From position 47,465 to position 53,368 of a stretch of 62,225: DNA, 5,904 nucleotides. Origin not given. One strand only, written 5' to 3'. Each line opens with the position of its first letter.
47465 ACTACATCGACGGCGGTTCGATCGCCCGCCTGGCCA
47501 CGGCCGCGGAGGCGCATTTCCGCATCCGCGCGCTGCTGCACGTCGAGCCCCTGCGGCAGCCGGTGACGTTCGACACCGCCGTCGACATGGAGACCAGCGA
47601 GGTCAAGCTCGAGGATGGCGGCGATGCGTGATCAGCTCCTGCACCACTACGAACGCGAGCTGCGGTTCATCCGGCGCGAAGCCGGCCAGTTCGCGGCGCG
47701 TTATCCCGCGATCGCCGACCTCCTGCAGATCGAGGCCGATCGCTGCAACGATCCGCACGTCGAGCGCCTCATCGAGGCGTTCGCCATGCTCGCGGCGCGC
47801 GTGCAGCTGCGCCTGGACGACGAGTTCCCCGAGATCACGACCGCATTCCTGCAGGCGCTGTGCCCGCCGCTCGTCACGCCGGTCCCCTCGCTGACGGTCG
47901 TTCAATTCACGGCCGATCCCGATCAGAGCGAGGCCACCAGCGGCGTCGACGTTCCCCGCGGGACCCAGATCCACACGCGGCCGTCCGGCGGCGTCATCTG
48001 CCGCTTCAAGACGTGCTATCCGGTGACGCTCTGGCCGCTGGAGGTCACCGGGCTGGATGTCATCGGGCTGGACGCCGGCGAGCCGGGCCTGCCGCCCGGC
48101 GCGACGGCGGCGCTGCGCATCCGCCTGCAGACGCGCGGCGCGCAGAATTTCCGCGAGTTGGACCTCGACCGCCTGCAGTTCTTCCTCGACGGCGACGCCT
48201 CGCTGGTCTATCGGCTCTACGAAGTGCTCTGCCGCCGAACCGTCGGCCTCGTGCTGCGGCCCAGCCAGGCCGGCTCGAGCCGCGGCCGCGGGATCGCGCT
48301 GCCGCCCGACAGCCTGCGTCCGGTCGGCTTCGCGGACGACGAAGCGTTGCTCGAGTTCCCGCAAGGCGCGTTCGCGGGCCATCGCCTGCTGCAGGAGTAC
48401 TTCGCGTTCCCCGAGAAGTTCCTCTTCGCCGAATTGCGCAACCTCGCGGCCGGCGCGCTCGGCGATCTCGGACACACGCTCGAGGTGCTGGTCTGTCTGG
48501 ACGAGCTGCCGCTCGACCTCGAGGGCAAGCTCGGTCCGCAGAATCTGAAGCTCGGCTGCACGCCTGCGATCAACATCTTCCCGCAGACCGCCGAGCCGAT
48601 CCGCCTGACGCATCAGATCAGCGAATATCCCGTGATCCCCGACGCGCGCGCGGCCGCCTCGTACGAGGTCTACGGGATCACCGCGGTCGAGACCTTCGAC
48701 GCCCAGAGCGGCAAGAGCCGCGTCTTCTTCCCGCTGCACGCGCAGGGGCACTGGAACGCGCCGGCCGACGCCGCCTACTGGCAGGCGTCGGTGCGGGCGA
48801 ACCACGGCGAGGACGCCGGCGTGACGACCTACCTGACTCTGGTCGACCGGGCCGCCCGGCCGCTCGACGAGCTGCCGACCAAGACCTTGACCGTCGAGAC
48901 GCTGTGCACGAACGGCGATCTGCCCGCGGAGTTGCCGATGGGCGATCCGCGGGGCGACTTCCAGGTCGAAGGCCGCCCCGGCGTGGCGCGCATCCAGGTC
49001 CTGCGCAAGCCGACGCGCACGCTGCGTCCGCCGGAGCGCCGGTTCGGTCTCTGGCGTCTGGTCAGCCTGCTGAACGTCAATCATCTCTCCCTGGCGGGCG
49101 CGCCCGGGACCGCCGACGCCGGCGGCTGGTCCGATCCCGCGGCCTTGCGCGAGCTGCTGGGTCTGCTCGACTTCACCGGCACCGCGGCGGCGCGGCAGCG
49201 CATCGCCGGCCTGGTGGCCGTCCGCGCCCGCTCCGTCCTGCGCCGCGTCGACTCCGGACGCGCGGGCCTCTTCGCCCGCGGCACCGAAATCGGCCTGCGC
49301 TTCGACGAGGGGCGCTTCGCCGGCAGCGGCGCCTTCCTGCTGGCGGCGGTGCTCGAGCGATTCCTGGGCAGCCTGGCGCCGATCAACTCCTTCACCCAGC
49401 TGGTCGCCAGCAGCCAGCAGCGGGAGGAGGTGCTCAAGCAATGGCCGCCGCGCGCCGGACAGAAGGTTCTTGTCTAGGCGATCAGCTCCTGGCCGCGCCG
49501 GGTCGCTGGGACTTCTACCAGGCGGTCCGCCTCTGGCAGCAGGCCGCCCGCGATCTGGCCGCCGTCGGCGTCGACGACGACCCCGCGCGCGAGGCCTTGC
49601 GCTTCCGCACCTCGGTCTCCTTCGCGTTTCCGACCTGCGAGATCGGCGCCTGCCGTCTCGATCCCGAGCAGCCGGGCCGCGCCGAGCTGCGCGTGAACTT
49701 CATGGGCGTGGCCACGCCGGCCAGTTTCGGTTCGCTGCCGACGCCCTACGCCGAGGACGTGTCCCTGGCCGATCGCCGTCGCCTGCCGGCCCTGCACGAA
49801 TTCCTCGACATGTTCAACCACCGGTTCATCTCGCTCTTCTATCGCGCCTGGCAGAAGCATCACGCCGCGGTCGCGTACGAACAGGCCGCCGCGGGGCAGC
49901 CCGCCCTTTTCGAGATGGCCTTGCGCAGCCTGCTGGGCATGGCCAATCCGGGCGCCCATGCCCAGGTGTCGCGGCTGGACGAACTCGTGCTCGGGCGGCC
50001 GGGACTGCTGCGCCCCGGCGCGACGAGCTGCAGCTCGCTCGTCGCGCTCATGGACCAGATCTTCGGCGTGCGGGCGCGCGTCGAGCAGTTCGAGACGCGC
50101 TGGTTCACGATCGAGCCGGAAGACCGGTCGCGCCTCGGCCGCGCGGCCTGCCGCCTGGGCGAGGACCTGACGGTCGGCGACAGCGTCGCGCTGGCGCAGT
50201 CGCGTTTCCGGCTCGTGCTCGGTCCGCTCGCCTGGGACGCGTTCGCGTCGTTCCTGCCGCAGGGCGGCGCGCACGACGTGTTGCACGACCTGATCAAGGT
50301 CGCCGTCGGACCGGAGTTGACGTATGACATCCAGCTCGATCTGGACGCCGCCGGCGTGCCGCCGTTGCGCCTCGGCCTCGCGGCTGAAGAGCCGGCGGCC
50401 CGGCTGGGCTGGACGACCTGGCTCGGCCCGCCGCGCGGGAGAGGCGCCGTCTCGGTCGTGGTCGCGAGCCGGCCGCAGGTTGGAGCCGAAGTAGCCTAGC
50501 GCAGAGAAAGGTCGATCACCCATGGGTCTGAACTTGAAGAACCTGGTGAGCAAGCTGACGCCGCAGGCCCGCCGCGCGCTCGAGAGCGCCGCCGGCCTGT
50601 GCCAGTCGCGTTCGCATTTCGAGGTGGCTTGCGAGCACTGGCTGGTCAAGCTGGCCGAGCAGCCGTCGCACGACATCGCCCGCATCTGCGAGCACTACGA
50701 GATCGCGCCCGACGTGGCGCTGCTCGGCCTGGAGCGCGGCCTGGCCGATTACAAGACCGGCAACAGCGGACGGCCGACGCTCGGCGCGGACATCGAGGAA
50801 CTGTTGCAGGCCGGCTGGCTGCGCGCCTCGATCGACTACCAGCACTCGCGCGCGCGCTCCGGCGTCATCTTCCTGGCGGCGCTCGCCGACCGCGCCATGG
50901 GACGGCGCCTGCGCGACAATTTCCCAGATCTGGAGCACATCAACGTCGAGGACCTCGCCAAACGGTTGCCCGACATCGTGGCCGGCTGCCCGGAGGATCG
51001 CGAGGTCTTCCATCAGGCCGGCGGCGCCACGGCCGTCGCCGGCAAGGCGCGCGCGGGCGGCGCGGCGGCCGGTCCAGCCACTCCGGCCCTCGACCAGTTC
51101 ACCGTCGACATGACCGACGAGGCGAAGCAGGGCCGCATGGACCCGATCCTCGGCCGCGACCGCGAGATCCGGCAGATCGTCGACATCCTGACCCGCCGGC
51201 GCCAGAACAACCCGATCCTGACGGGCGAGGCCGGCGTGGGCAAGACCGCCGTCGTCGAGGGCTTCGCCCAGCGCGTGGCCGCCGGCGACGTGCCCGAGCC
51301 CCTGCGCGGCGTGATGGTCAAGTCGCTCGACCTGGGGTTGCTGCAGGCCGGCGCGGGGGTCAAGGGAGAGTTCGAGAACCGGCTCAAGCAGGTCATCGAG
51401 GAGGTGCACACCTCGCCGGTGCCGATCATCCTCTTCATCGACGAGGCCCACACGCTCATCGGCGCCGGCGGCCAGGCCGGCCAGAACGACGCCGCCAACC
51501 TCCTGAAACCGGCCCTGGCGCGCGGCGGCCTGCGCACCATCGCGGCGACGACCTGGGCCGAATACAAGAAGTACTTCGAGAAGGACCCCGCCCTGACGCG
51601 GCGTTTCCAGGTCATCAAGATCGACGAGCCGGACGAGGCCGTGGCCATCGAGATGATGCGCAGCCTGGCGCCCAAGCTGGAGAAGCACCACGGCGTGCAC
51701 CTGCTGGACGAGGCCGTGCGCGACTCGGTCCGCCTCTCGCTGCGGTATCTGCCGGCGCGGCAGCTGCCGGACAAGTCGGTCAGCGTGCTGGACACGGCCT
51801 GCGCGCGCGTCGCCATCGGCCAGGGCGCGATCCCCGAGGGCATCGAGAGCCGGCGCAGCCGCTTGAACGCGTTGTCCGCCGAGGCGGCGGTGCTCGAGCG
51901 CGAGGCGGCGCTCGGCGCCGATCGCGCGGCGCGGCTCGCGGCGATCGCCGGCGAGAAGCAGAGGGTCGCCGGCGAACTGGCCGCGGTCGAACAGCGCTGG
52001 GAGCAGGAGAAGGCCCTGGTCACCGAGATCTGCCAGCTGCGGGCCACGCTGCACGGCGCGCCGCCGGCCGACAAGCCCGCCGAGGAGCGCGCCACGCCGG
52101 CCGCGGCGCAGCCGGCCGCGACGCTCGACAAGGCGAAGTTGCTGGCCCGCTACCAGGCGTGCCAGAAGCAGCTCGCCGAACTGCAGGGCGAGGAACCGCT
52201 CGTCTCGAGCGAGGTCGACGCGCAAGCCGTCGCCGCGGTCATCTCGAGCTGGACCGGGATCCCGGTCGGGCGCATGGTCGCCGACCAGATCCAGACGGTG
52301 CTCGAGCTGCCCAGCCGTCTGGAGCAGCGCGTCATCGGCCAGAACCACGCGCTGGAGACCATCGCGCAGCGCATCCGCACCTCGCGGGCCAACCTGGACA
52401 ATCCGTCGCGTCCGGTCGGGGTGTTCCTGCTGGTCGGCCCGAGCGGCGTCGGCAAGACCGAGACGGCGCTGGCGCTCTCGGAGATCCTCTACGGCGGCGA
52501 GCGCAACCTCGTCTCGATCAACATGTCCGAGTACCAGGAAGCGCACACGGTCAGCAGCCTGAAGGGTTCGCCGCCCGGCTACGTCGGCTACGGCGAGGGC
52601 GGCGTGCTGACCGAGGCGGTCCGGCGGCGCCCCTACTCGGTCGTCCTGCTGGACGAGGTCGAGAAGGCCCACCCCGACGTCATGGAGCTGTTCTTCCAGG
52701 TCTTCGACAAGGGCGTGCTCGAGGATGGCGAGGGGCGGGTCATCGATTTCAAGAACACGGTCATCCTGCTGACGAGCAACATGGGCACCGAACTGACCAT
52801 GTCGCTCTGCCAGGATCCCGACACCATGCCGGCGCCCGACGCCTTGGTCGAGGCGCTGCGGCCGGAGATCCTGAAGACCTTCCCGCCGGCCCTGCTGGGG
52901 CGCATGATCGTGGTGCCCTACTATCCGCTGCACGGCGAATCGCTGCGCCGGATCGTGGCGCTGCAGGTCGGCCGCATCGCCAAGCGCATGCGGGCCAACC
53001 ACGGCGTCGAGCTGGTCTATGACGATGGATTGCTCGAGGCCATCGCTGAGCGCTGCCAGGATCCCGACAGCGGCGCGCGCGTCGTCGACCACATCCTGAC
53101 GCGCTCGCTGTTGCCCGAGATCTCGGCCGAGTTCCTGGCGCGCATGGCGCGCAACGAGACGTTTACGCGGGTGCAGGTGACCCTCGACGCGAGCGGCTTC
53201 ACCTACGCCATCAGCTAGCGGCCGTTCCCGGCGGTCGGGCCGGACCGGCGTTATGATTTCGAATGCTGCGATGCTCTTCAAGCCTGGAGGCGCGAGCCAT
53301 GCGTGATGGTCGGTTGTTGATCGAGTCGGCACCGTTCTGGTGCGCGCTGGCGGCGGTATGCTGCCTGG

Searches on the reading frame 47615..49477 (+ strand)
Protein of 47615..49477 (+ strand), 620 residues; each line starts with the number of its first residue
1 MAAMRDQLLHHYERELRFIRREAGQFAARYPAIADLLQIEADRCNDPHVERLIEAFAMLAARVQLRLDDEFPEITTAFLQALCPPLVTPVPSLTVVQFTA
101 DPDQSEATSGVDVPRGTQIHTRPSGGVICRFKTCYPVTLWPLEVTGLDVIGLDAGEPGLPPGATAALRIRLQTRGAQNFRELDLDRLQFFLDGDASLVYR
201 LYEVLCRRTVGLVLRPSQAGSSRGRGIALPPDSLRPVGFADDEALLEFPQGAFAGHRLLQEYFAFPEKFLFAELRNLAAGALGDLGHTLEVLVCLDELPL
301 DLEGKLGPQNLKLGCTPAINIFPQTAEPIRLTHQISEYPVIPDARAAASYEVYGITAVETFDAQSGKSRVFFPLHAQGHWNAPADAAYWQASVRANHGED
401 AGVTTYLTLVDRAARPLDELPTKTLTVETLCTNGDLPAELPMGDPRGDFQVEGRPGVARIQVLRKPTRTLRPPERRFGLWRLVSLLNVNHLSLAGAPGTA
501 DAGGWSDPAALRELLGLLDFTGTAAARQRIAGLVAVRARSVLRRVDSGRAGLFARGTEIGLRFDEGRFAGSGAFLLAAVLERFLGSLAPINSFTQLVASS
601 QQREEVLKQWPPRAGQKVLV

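Call 40: search_protein_families(library=pfam, proteins=[window:47615-49477:+], max_evalue=0.001)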
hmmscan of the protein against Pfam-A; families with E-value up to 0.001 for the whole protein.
window:47615-49477:+ (620 aa): 1 family
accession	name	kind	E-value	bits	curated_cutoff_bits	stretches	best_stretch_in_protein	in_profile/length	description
PF05947.17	T6SS_TssF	-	1.3e-201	671.8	25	1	4-617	1-608/608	Type VI secretion system, TssF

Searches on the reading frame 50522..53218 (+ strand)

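Call 40: search_protein_families(library=pfam, proteins=[window:50522-53218:+], max_evalue=0.001)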
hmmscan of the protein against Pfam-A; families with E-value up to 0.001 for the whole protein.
window:50522-53218:+ (898 aa): 17 families
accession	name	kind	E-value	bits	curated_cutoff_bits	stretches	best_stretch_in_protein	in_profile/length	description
PF07724.20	AAA_2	-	7.1e-54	182.7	27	1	630-795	1-163/166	AAA domain (Cdc48 subfamily)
PF17871.7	AAA_lid_9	-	1.4e-25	89.6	22.8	1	372-470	2-98/104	AAA lid domain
PF00004.35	AAA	-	5e-18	66.2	21.2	2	232-364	2-125/131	ATPase family associated with various cellular activities (AAA)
PF10431.15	ClpB_D2-small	-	8e-15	55.1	21.9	1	803-879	1-76/81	C-terminal, D2-small domain, of ClpB protein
PF07728.20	AAA_5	-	6.9e-13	49.2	22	1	635-753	2-122/139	AAA domain (dynein-related subfamily)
PF13191.12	AAA_16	-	1.2e-10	42.6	32.6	1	209-260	2-63/167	AAA ATPase domain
PF13401.12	AAA_22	-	2.4e-09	38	27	0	227-328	4-104/130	AAA domain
PF05621.17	TniB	-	4.2e-06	26.8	22.4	0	216-368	23-185/189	Bacterial TniB protein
PF01637.24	ATPase_2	-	1.6e-05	25.3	33.2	0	212-252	4-44/225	ATPase domain predominantly from Archaea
PF00158.32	Sigma54_activat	-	2.7e-05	24.4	20.2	0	634-748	24-138/168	Sigma-54 interaction domain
PF12775.13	AAA_7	-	5.8e-05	23.2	25.8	0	635-678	36-79/181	P-loop containing dynein motor region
PF06414.18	Zeta_toxin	-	0.00016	21.6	22.3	0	626-676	12-60/199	Zeta toxin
PF13479.12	AAA_24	-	0.00018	21.8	27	0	635-722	5-82/195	AAA domain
PF20720.3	nSTAND3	-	0.00026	21.1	27.2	0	634-674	19-57/155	Novel STAND NTPase 3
PF25201.1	nSTAND6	-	0.00037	21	27.7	0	210-254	2-44/148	Novel STAND NTPase 6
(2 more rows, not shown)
